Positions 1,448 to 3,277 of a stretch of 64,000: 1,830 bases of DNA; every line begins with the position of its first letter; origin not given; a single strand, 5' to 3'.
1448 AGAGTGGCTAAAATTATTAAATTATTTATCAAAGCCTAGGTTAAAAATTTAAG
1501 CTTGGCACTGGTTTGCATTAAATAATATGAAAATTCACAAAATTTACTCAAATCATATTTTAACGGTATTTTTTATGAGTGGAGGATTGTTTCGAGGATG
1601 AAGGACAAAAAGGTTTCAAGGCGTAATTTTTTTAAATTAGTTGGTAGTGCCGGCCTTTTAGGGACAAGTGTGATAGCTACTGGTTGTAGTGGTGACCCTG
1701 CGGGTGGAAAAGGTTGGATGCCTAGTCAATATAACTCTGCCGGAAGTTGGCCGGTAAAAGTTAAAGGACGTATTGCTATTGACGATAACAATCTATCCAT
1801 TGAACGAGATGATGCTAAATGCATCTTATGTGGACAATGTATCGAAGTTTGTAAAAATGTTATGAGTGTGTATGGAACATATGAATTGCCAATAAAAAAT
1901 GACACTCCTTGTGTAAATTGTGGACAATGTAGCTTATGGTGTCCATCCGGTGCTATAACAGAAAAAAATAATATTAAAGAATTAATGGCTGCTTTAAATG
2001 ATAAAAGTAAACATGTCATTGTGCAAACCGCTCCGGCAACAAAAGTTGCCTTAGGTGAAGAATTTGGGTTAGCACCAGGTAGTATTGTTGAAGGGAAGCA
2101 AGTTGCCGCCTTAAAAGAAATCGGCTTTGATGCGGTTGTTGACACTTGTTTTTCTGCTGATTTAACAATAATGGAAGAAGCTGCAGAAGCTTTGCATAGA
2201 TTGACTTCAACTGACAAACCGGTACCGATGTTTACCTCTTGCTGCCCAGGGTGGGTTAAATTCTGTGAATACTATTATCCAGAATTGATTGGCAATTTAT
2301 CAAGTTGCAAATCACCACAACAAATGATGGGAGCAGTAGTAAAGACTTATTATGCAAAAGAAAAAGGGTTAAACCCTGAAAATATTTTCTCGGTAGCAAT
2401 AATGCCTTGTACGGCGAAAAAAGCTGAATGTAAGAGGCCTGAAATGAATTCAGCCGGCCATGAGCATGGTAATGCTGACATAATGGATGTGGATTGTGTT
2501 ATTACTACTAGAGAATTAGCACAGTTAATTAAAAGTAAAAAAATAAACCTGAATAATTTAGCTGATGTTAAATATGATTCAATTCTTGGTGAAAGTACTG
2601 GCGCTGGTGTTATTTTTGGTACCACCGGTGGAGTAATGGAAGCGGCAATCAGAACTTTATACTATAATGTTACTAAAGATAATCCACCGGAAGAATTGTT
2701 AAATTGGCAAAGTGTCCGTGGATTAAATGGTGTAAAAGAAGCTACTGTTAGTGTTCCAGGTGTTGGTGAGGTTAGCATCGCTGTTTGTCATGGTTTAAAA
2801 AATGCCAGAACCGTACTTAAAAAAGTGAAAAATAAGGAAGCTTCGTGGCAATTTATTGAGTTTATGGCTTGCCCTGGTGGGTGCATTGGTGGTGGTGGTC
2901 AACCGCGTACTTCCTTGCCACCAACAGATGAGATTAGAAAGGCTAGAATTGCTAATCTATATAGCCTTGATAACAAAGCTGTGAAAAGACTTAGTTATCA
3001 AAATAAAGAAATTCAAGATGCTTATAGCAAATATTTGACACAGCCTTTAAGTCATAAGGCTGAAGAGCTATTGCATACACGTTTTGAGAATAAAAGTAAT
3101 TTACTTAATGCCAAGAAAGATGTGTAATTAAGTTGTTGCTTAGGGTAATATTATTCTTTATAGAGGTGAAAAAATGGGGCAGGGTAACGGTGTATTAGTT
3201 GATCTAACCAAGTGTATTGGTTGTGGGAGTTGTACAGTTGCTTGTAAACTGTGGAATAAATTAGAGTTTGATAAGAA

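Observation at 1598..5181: Operon for a Tat-exported, membrane/quinone-coupled [FeFe] hydrogenase: catalytic subunit plus HybA/FdnH-like 4x[4Fe-4S] protein plus NrfD/PsrC-like membrane subunit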

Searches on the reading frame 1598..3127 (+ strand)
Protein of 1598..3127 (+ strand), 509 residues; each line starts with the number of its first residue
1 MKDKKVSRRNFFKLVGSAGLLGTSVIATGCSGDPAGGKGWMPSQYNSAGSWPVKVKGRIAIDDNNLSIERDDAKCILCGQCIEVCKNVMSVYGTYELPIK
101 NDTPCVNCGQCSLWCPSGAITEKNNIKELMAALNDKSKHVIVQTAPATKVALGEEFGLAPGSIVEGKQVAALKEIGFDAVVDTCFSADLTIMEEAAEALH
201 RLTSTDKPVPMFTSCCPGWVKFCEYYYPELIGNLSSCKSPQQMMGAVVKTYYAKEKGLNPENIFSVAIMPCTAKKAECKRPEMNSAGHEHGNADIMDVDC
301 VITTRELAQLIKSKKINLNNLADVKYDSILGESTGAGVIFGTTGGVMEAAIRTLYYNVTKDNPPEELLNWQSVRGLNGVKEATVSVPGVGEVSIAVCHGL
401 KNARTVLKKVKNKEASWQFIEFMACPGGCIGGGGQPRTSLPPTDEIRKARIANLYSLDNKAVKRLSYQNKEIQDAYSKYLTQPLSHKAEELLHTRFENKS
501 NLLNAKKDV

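Call 3: search_protein_families(library=pfam, proteins=[window:1598-3127:+], max_evalue=0.01)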
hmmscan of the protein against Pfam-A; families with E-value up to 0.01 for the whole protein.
window:1598-3127:+ (509 aa): 13 families
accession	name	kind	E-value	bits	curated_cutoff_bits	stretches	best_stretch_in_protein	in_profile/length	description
PF02906.19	Fe_hyd_lg_C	-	5.7e-98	327.9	22.1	1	138-433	1-245/245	Iron only hydrogenase large subunit, C-terminal domain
PF02256.22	Fe_hyd_SSU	-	8.7e-17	61.4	24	1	444-498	1-55/56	Iron hydrogenase small subunit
PF13237.11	Fer4_10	-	6.4e-08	32.8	25.5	2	99-125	3-31/53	4Fe-4S dicluster domain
PF12797.12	Fer4_2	-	1.7e-05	24.9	24.5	0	70-86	5-21/22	4Fe-4S binding domain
PF00037.32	Fer4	-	1.8e-05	24.8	21.1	1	70-85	3-18/24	4Fe-4S binding domain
PF13187.11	Fer4_9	-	2e-05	24.9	27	1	74-120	1-52/52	4Fe-4S dicluster domain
PF13484.11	Fer4_16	-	2.3e-05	25.5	30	1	105-128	2-26/66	4Fe-4S double cluster binding domain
PF12837.12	Fer4_6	-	4.3e-05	23.7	25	1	68-86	2-20/24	4Fe-4S binding domain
PF13534.11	Fer4_17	-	0.00012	23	22.2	0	105-133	2-29/61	4Fe-4S dicluster domain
PF14697.11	Fer4_21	-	0.00013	22.5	35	1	71-121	4-58/59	4Fe-4S dicluster domain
PF12838.12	Fer4_7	-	0.00016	22.5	27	1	74-119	1-52/52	4Fe-4S dicluster domain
PF17179.9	Fer4_22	-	0.00096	20.4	27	0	105-122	2-19/95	4Fe-4S dicluster domain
PF13183.11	Fer4_8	-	0.005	17.8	27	0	104-122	4-22/68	4Fe-4S dicluster domain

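Call 4: search_protein_families(library=ncbifam, proteins=[window:1598-3127:+], max_evalue=0.01)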
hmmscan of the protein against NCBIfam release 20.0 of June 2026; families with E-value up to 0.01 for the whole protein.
window:1598-3127:+ (509 aa): 35 families (the best 25 are shown)
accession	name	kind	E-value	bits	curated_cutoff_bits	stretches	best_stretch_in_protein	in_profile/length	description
NF040763.1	FeFe_hydrog_A6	exception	2.1e-173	577.8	765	1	60-499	132-571/571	NADH-dependent [FeFe] hydrogenase, group A6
TIGR02512.1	FeFe_hydrog_A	subfamily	3.7e-145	483.5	405.95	1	67-437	1-374/375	[FeFe] hydrogenase, group A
NF040762.1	Hydr_FeFe_Clost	exception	1.4e-131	439.9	900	1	60-496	131-571/572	ferredoxin hydrogenase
TIGR04105.1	FeFe_hydrog_B1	subfamily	1.7e-50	172.1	450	2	101-382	186-429/462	monomeric [FeFe] hydrogenase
NF043039.1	HgcAB_like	equivalog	1e-08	35.2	285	1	47-120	272-349/350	HgcAB-like fusion protein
NF040864.1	HgcB_ferredoxin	equivalog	1.1e-08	34.8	99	1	66-125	7-66/93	mercury methylation ferredoxin HgcB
NF040770.1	hetero_SS_HdrA2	exception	5.2e-07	28.2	1100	1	54-132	560-635/777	CoB-CoM heterodisulfide reductase HdrA2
NF043069.1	T4HPD_activ_SAM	equivalog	9.2e-07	28.5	425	1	68-197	46-173/299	trans-4-hydroxy-L-proline dehydratase activase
TIGR04395.1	cutC_activ_rSAM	equivalog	2.1e-06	27.3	360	1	71-197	52-179/309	choline TMA-lyase-activating enzyme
NF007382.0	PRK09898.1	equivalog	5.9e-06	26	213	1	58-120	139-198/208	ferredoxin-like protein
TIGR02494.1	PFLE_PFLC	subfamily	1e-05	25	174.35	1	71-197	46-173/293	glycyl-radical enzyme activating protein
NF045874.1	Vhu_polyferre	exception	1.1e-05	24.4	600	1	66-122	189-245/381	F420-non-reducing hydrogenase associated-polyferredoxin VhuB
NF058577.1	FdxA_fam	equivalog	2.5e-05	24.4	65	1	104-126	8-30/52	4Fe-4S ferredoxin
TIGR02912.1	sulfite_red_C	equivalog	2.6e-05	23.4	324.1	1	71-125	167-223/314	sulfite reductase subunit C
NF038196.1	ferrodoxin_EFR1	subfamily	3.8e-05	23.8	75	1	65-125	179-234/242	EFR1 family ferrodoxin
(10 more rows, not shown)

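Call 10: find_homologous_proteins(query=window:1598-3127:+, max_evalue=1e-20)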
Query window:1598-3127:+ (509 aa): 8000 proteins with E <= 1e-20 among 8000 candidates; the best 120 are listed.
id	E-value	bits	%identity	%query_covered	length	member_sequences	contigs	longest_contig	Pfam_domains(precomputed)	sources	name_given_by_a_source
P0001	0.0e+0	1172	100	100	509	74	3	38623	PF02906.20,PF12797.13,PF02256.23,PF00037.33,PF13237.12,PF13187.12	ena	-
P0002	8.4e-254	861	72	100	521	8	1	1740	PF17179.10,PF02906.20,PF02256.23,PF00037.33,PF13484.12,PF13237.12,PF13183.12,PF13187.12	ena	-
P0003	9.6e-252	854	70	100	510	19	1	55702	PF02906.20,PF02256.23,PF00037.33,PF13484.12,PF12838.13,PF13237.12,PF13183.12,PF13187.12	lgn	-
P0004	5.3e-250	849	71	99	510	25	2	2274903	PF02906.20,PF12797.13,PF02256.23,PF00037.33,PF13484.12,PF12838.13,PF13187.12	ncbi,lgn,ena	-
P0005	4.5e-249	845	71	100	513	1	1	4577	PF02906.20,PF02256.23,PF13484.12,PF12838.13,PF13237.12,PF13187.12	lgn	-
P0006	4.5e-248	842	71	99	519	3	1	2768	PF02906.20,PF12797.13,PF02256.23,PF13484.12,PF12838.13,PF13237.12,PF13187.12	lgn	-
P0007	2.0e-240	817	69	99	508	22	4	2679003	PF02906.20,PF12797.13,PF02256.23,PF00037.33,PF13484.12,PF13237.12,PF13187.12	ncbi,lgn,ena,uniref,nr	ncbi:[FeFe] hydrogenase, group A [Anaerosinus gibii]|uniref:[FeFe] hydrogenase, group A n=1 Tax=Sele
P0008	2.5e-239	813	68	100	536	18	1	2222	PF02906.20,PF12797.13,PF02256.23,PF00037.33,PF13484.12,PF13237.12,PF13187.12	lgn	-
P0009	4.3e-239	813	68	99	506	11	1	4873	PF02906.20,PF12797.13,PF02256.23,PF12837.13,PF00037.33,PF13484.12,PF12838.13,PF13534.12,PF13237.12,PF13187.12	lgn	-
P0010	3.0e-238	810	68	100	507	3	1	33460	PF02906.20,PF12797.13,PF02256.23,PF12837.13,PF00037.33,PF13484.12,PF12838.13,PF13237.12,PF13187.12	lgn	-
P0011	1.2e-236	805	66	100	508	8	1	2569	PF02906.20,PF12797.13,PF02256.23,PF12837.13,PF00037.33,PF13484.12,PF12838.13,PF13534.12,PF13237.12,PF13187.12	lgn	-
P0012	1.3e-236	804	67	100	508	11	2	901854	PF02906.20,PF02256.23,PF00037.33,PF13237.12,PF13187.12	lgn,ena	-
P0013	7.6e-235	799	67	99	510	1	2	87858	PF02906.20,PF12797.13,PF02256.23,PF13237.12,PF13187.12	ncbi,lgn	-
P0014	6.5e-233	792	66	99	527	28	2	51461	PF14697.12,PF02906.20,PF02256.23,PF13237.12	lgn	-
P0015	1.5e-232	791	66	99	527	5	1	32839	PF02906.20,PF02256.23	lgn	-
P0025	6.7e-226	769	64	100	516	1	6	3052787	PF02906.20,PF12797.13,PF02256.23,PF12838.13,PF13237.12,PF13187.12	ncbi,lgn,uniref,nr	ncbi:hydrogenase, Fe-only [Desulfotomaculum nigrificans CO-1-SRB]|uniref:Hydrogenase, Fe-only n=1 Ta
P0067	2.8e-211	721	61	99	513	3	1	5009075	PF02906.20,PF02256.23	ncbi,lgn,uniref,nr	ncbi:[FeFe] hydrogenase, group A [Pelosinus fermentans]|uniref:[FeFe] hydrogenase, group A n=1 Tax=P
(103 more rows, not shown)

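Call 23: find_encoding_contigs(protein=window:1598-3127:+, flank=10000, max_places=4)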
Protein window:1598-3127:+ (509 aa): 23 contigs read that carry it; 4 places shown.
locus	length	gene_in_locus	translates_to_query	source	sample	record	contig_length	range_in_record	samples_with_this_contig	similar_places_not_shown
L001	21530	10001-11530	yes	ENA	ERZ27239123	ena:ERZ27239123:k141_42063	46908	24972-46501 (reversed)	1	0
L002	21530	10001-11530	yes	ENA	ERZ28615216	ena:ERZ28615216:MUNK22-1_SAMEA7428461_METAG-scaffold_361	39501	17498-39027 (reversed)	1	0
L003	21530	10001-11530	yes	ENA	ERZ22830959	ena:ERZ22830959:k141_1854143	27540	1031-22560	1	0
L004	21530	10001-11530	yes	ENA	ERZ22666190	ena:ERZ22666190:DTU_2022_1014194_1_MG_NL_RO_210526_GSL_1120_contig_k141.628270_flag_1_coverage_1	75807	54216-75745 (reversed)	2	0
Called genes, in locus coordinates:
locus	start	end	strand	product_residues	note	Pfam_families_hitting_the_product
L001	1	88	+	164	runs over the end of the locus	?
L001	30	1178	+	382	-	PF00365:PFK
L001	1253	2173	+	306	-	PF08543:Phos_pyr_kin, PF00294:PfkB (weak)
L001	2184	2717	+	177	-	PF07155:ECF-ribofla_trS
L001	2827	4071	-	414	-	PF00278:Orn_DAP_Arg_deC, PF02784:Orn_Arg_deC_N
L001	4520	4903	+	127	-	PF06803:DUF1232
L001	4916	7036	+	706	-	PF01751:Toprim, PF01131:Topoisom_bac, PF01396:Zn_ribbon_Top1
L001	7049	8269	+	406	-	PF04851:ResIII, PF00270:DEAD, PF00271:Helicase_C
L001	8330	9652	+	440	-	PF01595:CNNM, PF00571:CBS, PF03471:CorC_HlyC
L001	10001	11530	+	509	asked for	PF13237:Fer4_10 (faint), PF00037:Fer4 (faint), PF12797:Fer4_2 (faint), PF13187:Fer4_9 (weak), PF02906:Fe_hyd_lg_C, PF02256:Fe_hyd_SSU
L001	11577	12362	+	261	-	PF12797:Fer4_2 (weak), PF12837:Fer4_6 (faint), PF14697:Fer4_21 (faint), PF12838:Fer4_7 (weak), PF13247:Fer4_11, PF13237:Fer4_10 (weak), PF00037:Fer4 (weak), PF13187:Fer4_9 (weak)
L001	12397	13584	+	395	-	PF03916:NrfD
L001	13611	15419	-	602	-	PF00563:EAL, PF00990:GGDEF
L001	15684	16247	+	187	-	PF00484:Pro_CA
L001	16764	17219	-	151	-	PF02675:AdoMet_dc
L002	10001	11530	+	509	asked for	PF13237:Fer4_10 (faint), PF00037:Fer4 (faint), PF12797:Fer4_2 (faint), PF13187:Fer4_9 (weak), PF02906:Fe_hyd_lg_C, PF02256:Fe_hyd_SSU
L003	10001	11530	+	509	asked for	PF13237:Fer4_10 (faint), PF00037:Fer4 (faint), PF12797:Fer4_2 (faint), PF13187:Fer4_9 (weak), PF02906:Fe_hyd_lg_C, PF02256:Fe_hyd_SSU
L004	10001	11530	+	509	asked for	PF13237:Fer4_10 (faint), PF00037:Fer4 (faint), PF12797:Fer4_2 (faint), PF13187:Fer4_9 (weak), PF02906:Fe_hyd_lg_C, PF02256:Fe_hyd_SSU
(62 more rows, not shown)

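Call 26: find_related_loci(query=A1, collection=genome_contigs, flank=8000)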
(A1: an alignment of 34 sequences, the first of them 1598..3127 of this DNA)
Query A1 (509 aa) in genome_contigs; peptide patterns used: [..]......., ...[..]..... (x = any residue, [..] = any of these).
600 stretches matched a pattern (row limit reached: there are more); 600 encode a relative of the query (tblastn E <= 1e-3); the best 80 are kept; 80 distinct loci.
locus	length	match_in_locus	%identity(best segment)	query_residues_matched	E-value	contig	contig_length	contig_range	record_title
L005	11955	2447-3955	60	2-508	0e+0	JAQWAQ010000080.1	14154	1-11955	MAG: Negativicutes bacterium isolate STF2_20 NODE_11823_length_14154_cov_3.344193_Sandtown_F2, whole genome shotgun sequ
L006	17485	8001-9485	60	5-509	0e+0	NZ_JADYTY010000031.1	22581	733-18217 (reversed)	Anaerovibrio lipolyticus strain An883 An883_NODE_31_length_22581_cov_28.134486_pilon, whole genome shotgun sequence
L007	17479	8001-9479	60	5-503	0e+0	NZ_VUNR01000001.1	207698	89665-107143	Anaerovibrio slackiae strain WCA-693-APC-5D-A seq1, whole genome shotgun sequence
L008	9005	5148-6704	54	2-507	0e+0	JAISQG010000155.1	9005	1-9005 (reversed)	MAG: Gracilibacteraceae bacterium isolate Kf353_bin126 k119_3258634, whole genome shotgun sequence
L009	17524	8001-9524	66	1-509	0e+0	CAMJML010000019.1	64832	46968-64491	MAG: uncultured Selenomonadales bacterium isolate SRR12377476_bin.3_metawrap_v1.3_MAG genome assembly, contig: SRR123774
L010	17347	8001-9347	50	61-508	2e-145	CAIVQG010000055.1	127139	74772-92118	MAG: uncultured delta proteobacterium isolate AlinenLipids_bin-4002 genome assembly, contig: bin-4002:55/83, whole genom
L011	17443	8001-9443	50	36-506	2e-145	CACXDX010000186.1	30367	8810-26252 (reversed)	MAG: uncultured Firmicutes bacterium isolate RUG11176 genome assembly, contig: RUG11176_asm_186, whole genome shotgun se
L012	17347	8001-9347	49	61-508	5e-144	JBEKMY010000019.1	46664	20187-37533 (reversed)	MAG: Smithella sp. isolate SPRUCE 404 SPRUCE_404_19, whole genome shotgun sequence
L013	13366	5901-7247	50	49-496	4e-143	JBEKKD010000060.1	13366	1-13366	MAG: Armatimonadota bacterium isolate SPRUCE 339 SPRUCE_339_60, whole genome shotgun sequence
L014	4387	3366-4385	60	6-348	4e-144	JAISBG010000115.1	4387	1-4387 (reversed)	MAG: Planctomycetaceae bacterium isolate Gx481_bin193 k119_4649231, whole genome shotgun sequence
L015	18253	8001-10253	49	60-506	1e-140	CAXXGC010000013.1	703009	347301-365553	MAG: Melioribacteraceae bacterium isolate c2877395-3ee6-4dac-bee1-9ee563c4f95a genome assembly, contig: contig_13, whole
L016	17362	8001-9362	48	60-496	2e-139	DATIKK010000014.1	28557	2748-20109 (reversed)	MAG TPA_asm: Bacteroidales bacterium isolate SMAG_U15716 k141_121533, whole genome shotgun sequence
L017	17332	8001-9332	50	58-499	6e-139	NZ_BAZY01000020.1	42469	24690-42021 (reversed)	Thermoanaerobacter thermocopriae JCM 7501, whole genome shotgun sequence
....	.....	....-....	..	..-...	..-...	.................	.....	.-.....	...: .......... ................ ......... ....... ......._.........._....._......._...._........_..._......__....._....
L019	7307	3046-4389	50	55-500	2e-137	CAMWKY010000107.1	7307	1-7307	MAG TPA_asm: uncultured Ruminococcus sp. isolate SRR14411329_bin.1_metawrap_v1.3_MAG genome assembly, contig: NODE.775_l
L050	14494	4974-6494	55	3-504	0e+0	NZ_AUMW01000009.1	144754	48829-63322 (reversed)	Desulfotruncus alcoholivorax DSM 16058 H569DRAFT_scaffold00007.7_C, whole genome shotgun sequence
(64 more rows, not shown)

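Call 34: search_solved_structures(query=window:1598-3127:+, max_evalue=1e-20)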
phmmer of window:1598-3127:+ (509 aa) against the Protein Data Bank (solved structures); distinct sequences matched with E-value up to 1e-20: 43.
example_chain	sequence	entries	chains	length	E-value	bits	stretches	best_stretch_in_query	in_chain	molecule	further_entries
8a6t_A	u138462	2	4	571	7.6e-125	420.7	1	61-499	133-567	Electron bifurcating hydrogenase subunit HydA1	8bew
7q4v_A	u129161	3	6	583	7e-121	407.7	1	58-502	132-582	Iron hydrogenase HydA1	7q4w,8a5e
8ryh_A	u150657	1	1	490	1.4e-119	403.4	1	67-501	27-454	Periplasmic [Fe] hydrogenase large subunit,Periplasmic [Fe] hydrogenase small subunit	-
9gbu_A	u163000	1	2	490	2.4e-117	396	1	67-501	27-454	Periplasmic [Fe] hydrogenase large subunit,Periplasmic [Fe] hydrogenase small subunit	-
9gnk_A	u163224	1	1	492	1.7e-114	386.6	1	67-501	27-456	Periplasmic [Fe] hydrogenase large subunit,Periplasmic [Fe] hydrogenase small subunit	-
8ru6_B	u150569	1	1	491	5.9e-113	381.5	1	67-501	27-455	Periplasmic [Fe] hydrogenase large subunit,CpI,Periplasmic [Fe] hydrogenase small subunit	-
9rj9_A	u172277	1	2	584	8.8e-112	377.6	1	45-498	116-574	Iron hydrogenase 1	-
4xdc_A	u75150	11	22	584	1.5e-111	376.9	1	45-498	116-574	Iron hydrogenase 1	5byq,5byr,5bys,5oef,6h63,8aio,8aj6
4xdd_A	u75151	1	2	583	1.5e-111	376.9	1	45-498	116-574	Iron hydrogenase 1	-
8cjy_A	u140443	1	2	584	2e-111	376.5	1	45-498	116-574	Iron hydrogenase 1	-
1c4a_A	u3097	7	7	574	3.1e-111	375.9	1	45-497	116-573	PROTEIN (FE-ONLY HYDROGENASE) | PROTEIN (PERIPLASMIC HYDROGENASE 1) | Iron hydrogenase 1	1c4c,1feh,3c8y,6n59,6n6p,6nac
6yf4_A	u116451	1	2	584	3.5e-111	375.7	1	45-498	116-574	Iron hydrogenase 1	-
6gm0_A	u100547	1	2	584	3.6e-111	375.6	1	45-498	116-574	Iron hydrogenase 1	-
6gm4_A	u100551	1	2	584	3.8e-111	375.5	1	45-498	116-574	Iron hydrogenase 1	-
6gm2_A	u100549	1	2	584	4e-111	375.5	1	45-498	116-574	Iron hydrogenase 1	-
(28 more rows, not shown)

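Call 39: find_encoding_contigs(protein=P0025, flank=8000, max_places=1)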
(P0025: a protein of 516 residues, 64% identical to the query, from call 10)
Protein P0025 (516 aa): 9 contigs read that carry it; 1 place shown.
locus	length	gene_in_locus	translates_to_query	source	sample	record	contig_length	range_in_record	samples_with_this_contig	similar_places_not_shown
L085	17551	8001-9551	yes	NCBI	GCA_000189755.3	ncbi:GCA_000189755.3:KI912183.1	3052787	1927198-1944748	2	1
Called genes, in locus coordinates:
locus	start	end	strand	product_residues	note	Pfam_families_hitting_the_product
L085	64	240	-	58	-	-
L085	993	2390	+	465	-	PF01235:Na_Ala_symp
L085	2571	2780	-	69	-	-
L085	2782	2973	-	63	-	-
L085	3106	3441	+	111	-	PF04020:Phage_holin_4_2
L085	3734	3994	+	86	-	PF00269:SASP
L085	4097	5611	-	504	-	PF10459:Peptidase_S46 (faint), PF13365:Trypsin_2, PF00089:Trypsin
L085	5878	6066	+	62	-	PF12797:Fer4_2, PF00037:Fer4, PF12837:Fer4_6 (weak), PF13237:Fer4_10, PF14697:Fer4_21, PF12800:Fer4_4 (faint), PF12838:Fer4_7, PF13187:Fer4_9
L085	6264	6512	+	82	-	PF06803:DUF1232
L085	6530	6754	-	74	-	-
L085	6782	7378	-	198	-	-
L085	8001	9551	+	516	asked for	PF13187:Fer4_9 (faint), PF12838:Fer4_7 (faint), PF12797:Fer4_2 (faint), PF13237:Fer4_10 (faint), PF02906:Fe_hyd_lg_C, PF02256:Fe_hyd_SSU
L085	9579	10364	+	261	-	PF00037:Fer4 (faint), PF12797:Fer4_2 (weak), PF12837:Fer4_6 (faint), PF13237:Fer4_10 (faint), PF12838:Fer4_7, PF13247:Fer4_11, PF13187:Fer4_9 (weak)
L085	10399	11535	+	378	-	PF03916:NrfD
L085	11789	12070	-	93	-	-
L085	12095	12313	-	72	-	-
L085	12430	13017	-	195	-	PF09551:Spore_II_R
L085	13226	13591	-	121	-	-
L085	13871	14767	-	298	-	PF04069:OpuAC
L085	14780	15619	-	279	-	PF00528:BPD_transp_1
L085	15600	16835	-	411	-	PF00005:ABC_tran, PF00571:CBS (faint)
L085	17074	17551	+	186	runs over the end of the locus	PF27113:GbsR_C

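Call 40: find_encoding_contigs(protein=P0067, flank=8000, max_places=1)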
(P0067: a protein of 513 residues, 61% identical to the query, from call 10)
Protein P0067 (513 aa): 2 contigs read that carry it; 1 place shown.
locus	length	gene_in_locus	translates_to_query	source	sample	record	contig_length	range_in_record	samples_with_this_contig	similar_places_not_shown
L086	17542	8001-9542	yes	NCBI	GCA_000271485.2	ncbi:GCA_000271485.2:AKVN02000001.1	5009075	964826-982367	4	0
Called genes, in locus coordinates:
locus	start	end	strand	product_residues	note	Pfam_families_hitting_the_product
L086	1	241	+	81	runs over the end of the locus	PF19539:DUF6063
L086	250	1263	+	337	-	-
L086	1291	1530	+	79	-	-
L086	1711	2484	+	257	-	PF10613:Lig_chan-Glu_bd, PF00497:SBP_bac_3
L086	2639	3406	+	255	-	PF10613:Lig_chan-Glu_bd, PF00497:SBP_bac_3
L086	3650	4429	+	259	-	PF00497:SBP_bac_3, PF10613:Lig_chan-Glu_bd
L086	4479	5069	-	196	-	-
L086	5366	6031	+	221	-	PF00528:BPD_transp_1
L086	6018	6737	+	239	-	PF13476:AAA_23 (weak), PF02463:SMC_N (faint), PF09818:ABC_ATPase (faint), PF00005:ABC_tran, PF13304:AAA_21 (weak)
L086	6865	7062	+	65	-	PF00313:CSD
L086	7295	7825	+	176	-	PF02482:Ribosomal_S30AE, PF16321:Ribosom_S30AE_C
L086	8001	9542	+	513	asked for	PF02906:Fe_hyd_lg_C, PF02256:Fe_hyd_SSU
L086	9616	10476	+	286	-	PF00037:Fer4 (faint), PF12797:Fer4_2 (faint), PF12837:Fer4_6 (faint), PF13237:Fer4_10 (faint), PF14697:Fer4_21 (faint), PF12838:Fer4_7 (weak), PF13247:Fer4_11, PF13187:Fer4_9 (weak)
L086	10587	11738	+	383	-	PF03916:NrfD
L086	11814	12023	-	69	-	-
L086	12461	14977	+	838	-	PF07517:SecA_DEAD, PF01043:SecA_PP_bind, PF21090:P-loop_SecA, PF07516:SecA_SW, PF02810:SEC-C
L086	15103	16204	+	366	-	PF03462:PCRF, PF00472:RF-1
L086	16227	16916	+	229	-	PF11209:LmeA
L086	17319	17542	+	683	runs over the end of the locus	PF18949:DUF5693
